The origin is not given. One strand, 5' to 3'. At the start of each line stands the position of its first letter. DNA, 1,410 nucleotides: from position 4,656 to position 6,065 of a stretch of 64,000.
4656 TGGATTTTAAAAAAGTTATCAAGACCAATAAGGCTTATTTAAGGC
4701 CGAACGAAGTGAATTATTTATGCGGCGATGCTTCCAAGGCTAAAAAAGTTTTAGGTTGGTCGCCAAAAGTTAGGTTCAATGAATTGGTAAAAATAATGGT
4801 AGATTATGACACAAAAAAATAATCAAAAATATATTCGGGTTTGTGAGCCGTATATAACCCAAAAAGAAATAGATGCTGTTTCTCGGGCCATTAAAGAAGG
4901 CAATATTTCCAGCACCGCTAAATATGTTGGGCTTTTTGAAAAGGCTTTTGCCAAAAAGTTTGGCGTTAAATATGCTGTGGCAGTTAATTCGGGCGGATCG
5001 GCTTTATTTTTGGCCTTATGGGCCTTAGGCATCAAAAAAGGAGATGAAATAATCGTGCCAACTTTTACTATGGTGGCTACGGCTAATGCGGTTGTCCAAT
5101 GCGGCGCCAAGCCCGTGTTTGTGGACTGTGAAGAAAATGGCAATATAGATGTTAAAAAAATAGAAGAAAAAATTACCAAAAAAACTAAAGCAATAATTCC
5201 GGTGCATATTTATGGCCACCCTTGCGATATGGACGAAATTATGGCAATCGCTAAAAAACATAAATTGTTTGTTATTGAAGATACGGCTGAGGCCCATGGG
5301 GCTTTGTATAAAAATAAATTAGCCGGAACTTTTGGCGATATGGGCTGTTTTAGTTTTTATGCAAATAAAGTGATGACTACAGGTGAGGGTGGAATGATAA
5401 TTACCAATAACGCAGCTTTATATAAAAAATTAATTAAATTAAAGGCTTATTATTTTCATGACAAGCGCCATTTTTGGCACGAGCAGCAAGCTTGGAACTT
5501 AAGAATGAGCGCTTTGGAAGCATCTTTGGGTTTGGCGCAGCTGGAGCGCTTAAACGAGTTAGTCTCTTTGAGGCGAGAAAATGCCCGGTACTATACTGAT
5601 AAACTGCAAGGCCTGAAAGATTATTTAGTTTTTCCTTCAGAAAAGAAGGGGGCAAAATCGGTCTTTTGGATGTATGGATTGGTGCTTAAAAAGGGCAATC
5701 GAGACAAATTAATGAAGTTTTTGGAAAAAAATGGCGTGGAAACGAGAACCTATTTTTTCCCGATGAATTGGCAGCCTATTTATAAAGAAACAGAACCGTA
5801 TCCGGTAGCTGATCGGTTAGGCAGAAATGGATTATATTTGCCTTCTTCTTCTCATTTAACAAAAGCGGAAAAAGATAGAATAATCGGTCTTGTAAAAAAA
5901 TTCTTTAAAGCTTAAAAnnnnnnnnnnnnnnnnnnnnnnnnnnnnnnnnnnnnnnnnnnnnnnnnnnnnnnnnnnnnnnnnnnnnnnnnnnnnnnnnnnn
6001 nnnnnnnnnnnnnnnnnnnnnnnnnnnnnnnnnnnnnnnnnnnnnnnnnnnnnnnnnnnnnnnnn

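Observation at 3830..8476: Arn-like lipid-linked perosamine module: gmd - DegT aminotransferase - GT2/GtrA polyprenyl-P sugar synthase - GT-C transferase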

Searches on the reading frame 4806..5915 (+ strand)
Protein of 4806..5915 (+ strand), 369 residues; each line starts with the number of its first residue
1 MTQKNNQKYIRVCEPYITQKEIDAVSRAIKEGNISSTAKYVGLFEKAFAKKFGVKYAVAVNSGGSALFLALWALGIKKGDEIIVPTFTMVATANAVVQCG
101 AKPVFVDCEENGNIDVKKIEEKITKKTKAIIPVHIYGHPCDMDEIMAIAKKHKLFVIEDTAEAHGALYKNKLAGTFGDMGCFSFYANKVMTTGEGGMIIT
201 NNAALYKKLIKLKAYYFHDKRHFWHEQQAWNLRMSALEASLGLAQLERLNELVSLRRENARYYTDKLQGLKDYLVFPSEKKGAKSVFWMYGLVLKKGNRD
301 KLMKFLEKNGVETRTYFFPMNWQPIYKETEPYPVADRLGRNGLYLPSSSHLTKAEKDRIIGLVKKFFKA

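Call 4: search_protein_families(library=pfam, proteins=[window:4806-5915:+])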
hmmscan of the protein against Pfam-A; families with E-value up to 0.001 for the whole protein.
window:4806-5915:+ (369 aa): 5 families
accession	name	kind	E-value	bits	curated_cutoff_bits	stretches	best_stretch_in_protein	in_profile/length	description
PF01041.23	DegT_DnrJ_EryC1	-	6.3e-115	384.7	19.8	1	16-363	2-359/360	DegT/DnrJ/EryC1/StrS aminotransferase family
PF00155.27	Aminotran_1_2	-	4.3e-12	46.3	19.7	1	20-166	25-192/361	Aminotransferase class I and II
PF01212.27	Beta_elim_lyase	-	1.3e-09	38.3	27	1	38-271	31-269/288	Beta-eliminating lyase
PF00266.25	Aminotran_5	-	1.3e-08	34.7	21.5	1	45-165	49-181/371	Aminotransferase class-V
PF01053.26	Cys_Met_Meta_PP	-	4.5e-08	32.5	27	1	43-167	56-181/381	Cys/Met metabolism PLP-dependent enzyme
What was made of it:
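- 4806..5915 (+): per: DegT-family PLP aminotransferase (369 aa), predicted GDP-perosamine synthase. Overlaps the gmd stop by 17 nt. PF01041 E 6.3e-115 (call 4).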

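Call 5: search_protein_families(library=ncbifam, proteins=[window:4806-5915:+])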
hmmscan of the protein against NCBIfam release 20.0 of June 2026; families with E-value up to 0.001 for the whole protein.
window:4806-5915:+ (369 aa): 34 families (the best 25 are shown)
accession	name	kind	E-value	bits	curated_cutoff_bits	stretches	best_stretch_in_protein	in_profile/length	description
TIGR04181.1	NHT_00031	hypoth_equivalog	7.9e-98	327.6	420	1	10-348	1-359/359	LegC family aminotransferase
TIGR03588.1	PseC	equivalog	1.7e-83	280.7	423.5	1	13-366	5-379/380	UDP-4-amino-4,6-dideoxy-N-acetyl-beta-L-altrosamine transaminase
NF008687.0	PRK11706.1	equivalog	2.3e-71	240.5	375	1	10-367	2-374/375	dTDP-4-amino-4,6-dideoxygalactose transaminase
NF011936.0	PRK15407.1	equivalog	4.4e-65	220.1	423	2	5-209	32-244/440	lipopolysaccharide biosynthesis protein RfbH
NF008658.2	PRK11658.1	equivalog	6.1e-61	206.1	631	1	7-333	2-340/379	UDP-4-amino-4-deoxy-L-arabinose aminotransferase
TIGR02379.1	ECA_wecE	subfamily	3.4e-58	197.2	434.85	1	12-325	4-329/376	dTDP-4-amino-4,6-dideoxy-D-glucose transaminase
TIGR04427.1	PLP_DesI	equivalog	5.3e-55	187.1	650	1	23-363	36-379/390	dTDP-4-dehydro-6-deoxyglucose aminotransferase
NF004975.0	PRK06348.1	equivalog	2.6e-10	39.8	549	1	37-160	72-202/384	pyridoxal phosphate-dependent aminotransferase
NF005816.0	PRK07682.1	equivalog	3.6e-10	39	620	1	47-163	78-206/390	aminotransferase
NF041091.1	asp_aminotase_Arch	equivalog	8.7e-10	38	550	1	50-160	83-200/376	aspartate aminotransferase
NF005817.0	PRK07683.1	equivalog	9.6e-09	34.4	575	1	50-160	80-201/387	aminotransferase A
NF005744.0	PRK07568.1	subfamily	2.5e-08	33.2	389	1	31-160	66-202/398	pyridoxal phosphate-dependent aminotransferase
NF004621.0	PRK05957.1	equivalog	2.7e-08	32.9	498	1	56-161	90-201/389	pyridoxal phosphate-dependent aminotransferase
NF004769.0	PRK06107.1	equivalog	4.2e-08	32.4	617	1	44-131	79-171/402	aspartate transaminase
TIGR01977.1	am_tr_V_EF2568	hypoth_equivalog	9.2e-08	31.5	377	1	76-204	83-217/376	cysteine desulfurase family protein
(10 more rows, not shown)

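Call 6: search_solved_structures(query=window:4806-5915:+, max_evalue=1e-20)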
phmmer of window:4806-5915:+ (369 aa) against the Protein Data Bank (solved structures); distinct sequences matched with E-value up to 1e-20: 55.
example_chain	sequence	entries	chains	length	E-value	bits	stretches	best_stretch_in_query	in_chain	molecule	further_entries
3bn1_A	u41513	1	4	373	1.7e-86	293.5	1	10-363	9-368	Perosamine synthetase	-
3dr7_A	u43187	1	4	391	1.9e-86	293.4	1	10-363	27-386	Putative perosamine synthetase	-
3dr4_A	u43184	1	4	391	1.3e-85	290.6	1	10-363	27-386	Putative perosamine synthetase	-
7b0m_AAA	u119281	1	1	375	1e-77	264.7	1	14-350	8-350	Sugar aminotransferase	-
7b0d_A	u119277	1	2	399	1.8e-74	254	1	19-366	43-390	Glutamine--scyllo-inositol transaminase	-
3frk_A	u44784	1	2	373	1.5e-56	195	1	44-353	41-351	QdtB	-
7n63_A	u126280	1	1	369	4.6e-54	186.9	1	20-367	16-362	Putative aminotransferase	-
2c7t_A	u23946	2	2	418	5.1e-54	186.7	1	43-290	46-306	GLUTAMINE-2-DEOXY-SCYLLO-INOSOSE AMINOTRANSFERASE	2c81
5w71_A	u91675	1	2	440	6e-54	186.5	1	43-290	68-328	L-glutamine:2-deoxy-scyllo-inosose aminotransferase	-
7l7x_AAA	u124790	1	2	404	1.1e-53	185.7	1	15-278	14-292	DegT/DnrJ/EryC1/StrS aminotransferase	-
8vr3_A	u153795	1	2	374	1.7e-51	178.4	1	10-359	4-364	DegT/DnrJ/EryC1/StrS aminotransferase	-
8vr5_A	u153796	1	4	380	2.4e-51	177.9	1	10-359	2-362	DegT/DnrJ/EryC1/StrS aminotransferase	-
5k8b_A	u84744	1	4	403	2.6e-51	177.8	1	45-324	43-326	8-amino-3,8-dideoxy-alpha-D-manno-octulosonate transaminase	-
1o61_A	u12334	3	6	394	1e-50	175.8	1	14-293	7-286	aminotransferase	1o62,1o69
2oga_A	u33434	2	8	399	1.6e-50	175.3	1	24-366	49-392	Transaminase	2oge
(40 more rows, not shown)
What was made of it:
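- On Arn (L-Ara4N) pathway: PDB ArnB scores 150 bits against 293 for Per (call 6).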

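Call 45: search_solved_structures(query=window:4806-5915:+, max_evalue=1e-70, show_alignments=4)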
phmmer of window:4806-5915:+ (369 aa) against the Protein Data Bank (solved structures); distinct sequences matched with E-value up to 1e-70: 5.
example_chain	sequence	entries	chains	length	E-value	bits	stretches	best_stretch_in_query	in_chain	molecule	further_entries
3bn1_A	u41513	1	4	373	1.7e-86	293.5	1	10-363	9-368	Perosamine synthetase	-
3dr7_A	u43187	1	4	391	1.9e-86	293.4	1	10-363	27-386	Putative perosamine synthetase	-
3dr4_A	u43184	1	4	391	1.3e-85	290.6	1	10-363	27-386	Putative perosamine synthetase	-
7b0m_AAA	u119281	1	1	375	1e-77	264.7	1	14-350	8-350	Sugar aminotransferase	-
7b0d_A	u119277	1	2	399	1.8e-74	254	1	19-366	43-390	Glutamine--scyllo-inositol transaminase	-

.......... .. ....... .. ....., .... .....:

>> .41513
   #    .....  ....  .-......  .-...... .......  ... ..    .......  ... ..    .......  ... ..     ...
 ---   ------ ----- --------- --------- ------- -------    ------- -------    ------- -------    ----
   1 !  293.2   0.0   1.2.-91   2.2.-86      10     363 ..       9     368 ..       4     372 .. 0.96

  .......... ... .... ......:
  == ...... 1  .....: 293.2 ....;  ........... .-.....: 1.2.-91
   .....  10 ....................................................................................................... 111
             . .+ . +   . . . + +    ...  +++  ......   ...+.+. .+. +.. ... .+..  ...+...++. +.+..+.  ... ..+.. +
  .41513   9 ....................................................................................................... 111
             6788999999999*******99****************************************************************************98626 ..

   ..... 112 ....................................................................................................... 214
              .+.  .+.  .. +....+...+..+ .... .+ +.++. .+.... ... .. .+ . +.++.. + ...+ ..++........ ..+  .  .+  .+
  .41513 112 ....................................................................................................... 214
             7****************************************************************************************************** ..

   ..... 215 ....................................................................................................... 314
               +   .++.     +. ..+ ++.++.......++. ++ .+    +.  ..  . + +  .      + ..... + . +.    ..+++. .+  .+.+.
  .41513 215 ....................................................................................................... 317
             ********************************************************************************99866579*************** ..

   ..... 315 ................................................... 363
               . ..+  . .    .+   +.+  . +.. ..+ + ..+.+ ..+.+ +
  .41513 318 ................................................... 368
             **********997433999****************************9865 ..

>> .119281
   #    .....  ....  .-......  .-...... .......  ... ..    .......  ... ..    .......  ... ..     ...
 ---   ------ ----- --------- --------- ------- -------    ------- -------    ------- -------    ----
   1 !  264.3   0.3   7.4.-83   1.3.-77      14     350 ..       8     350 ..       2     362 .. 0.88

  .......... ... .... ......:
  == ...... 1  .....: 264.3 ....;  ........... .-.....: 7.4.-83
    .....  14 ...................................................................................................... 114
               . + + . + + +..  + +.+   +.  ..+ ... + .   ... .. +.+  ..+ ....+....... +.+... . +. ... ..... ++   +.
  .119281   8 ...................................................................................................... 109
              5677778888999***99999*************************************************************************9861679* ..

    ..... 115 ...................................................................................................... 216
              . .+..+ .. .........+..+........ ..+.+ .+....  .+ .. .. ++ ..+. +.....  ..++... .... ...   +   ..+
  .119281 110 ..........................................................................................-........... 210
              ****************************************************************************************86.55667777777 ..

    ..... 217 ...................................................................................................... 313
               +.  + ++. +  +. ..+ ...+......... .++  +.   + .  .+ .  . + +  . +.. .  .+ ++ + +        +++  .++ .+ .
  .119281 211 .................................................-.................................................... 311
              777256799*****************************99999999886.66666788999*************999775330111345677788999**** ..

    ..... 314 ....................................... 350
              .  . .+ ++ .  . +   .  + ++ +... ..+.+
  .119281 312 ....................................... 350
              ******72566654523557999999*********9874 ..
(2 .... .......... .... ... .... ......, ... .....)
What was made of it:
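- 4806..5915 (+): The catalytic Lys in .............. aligns with Per Lys186 (call 45).
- Tried and rejected: Rejected for the DegT because the catalytic Lys is present (call 45).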
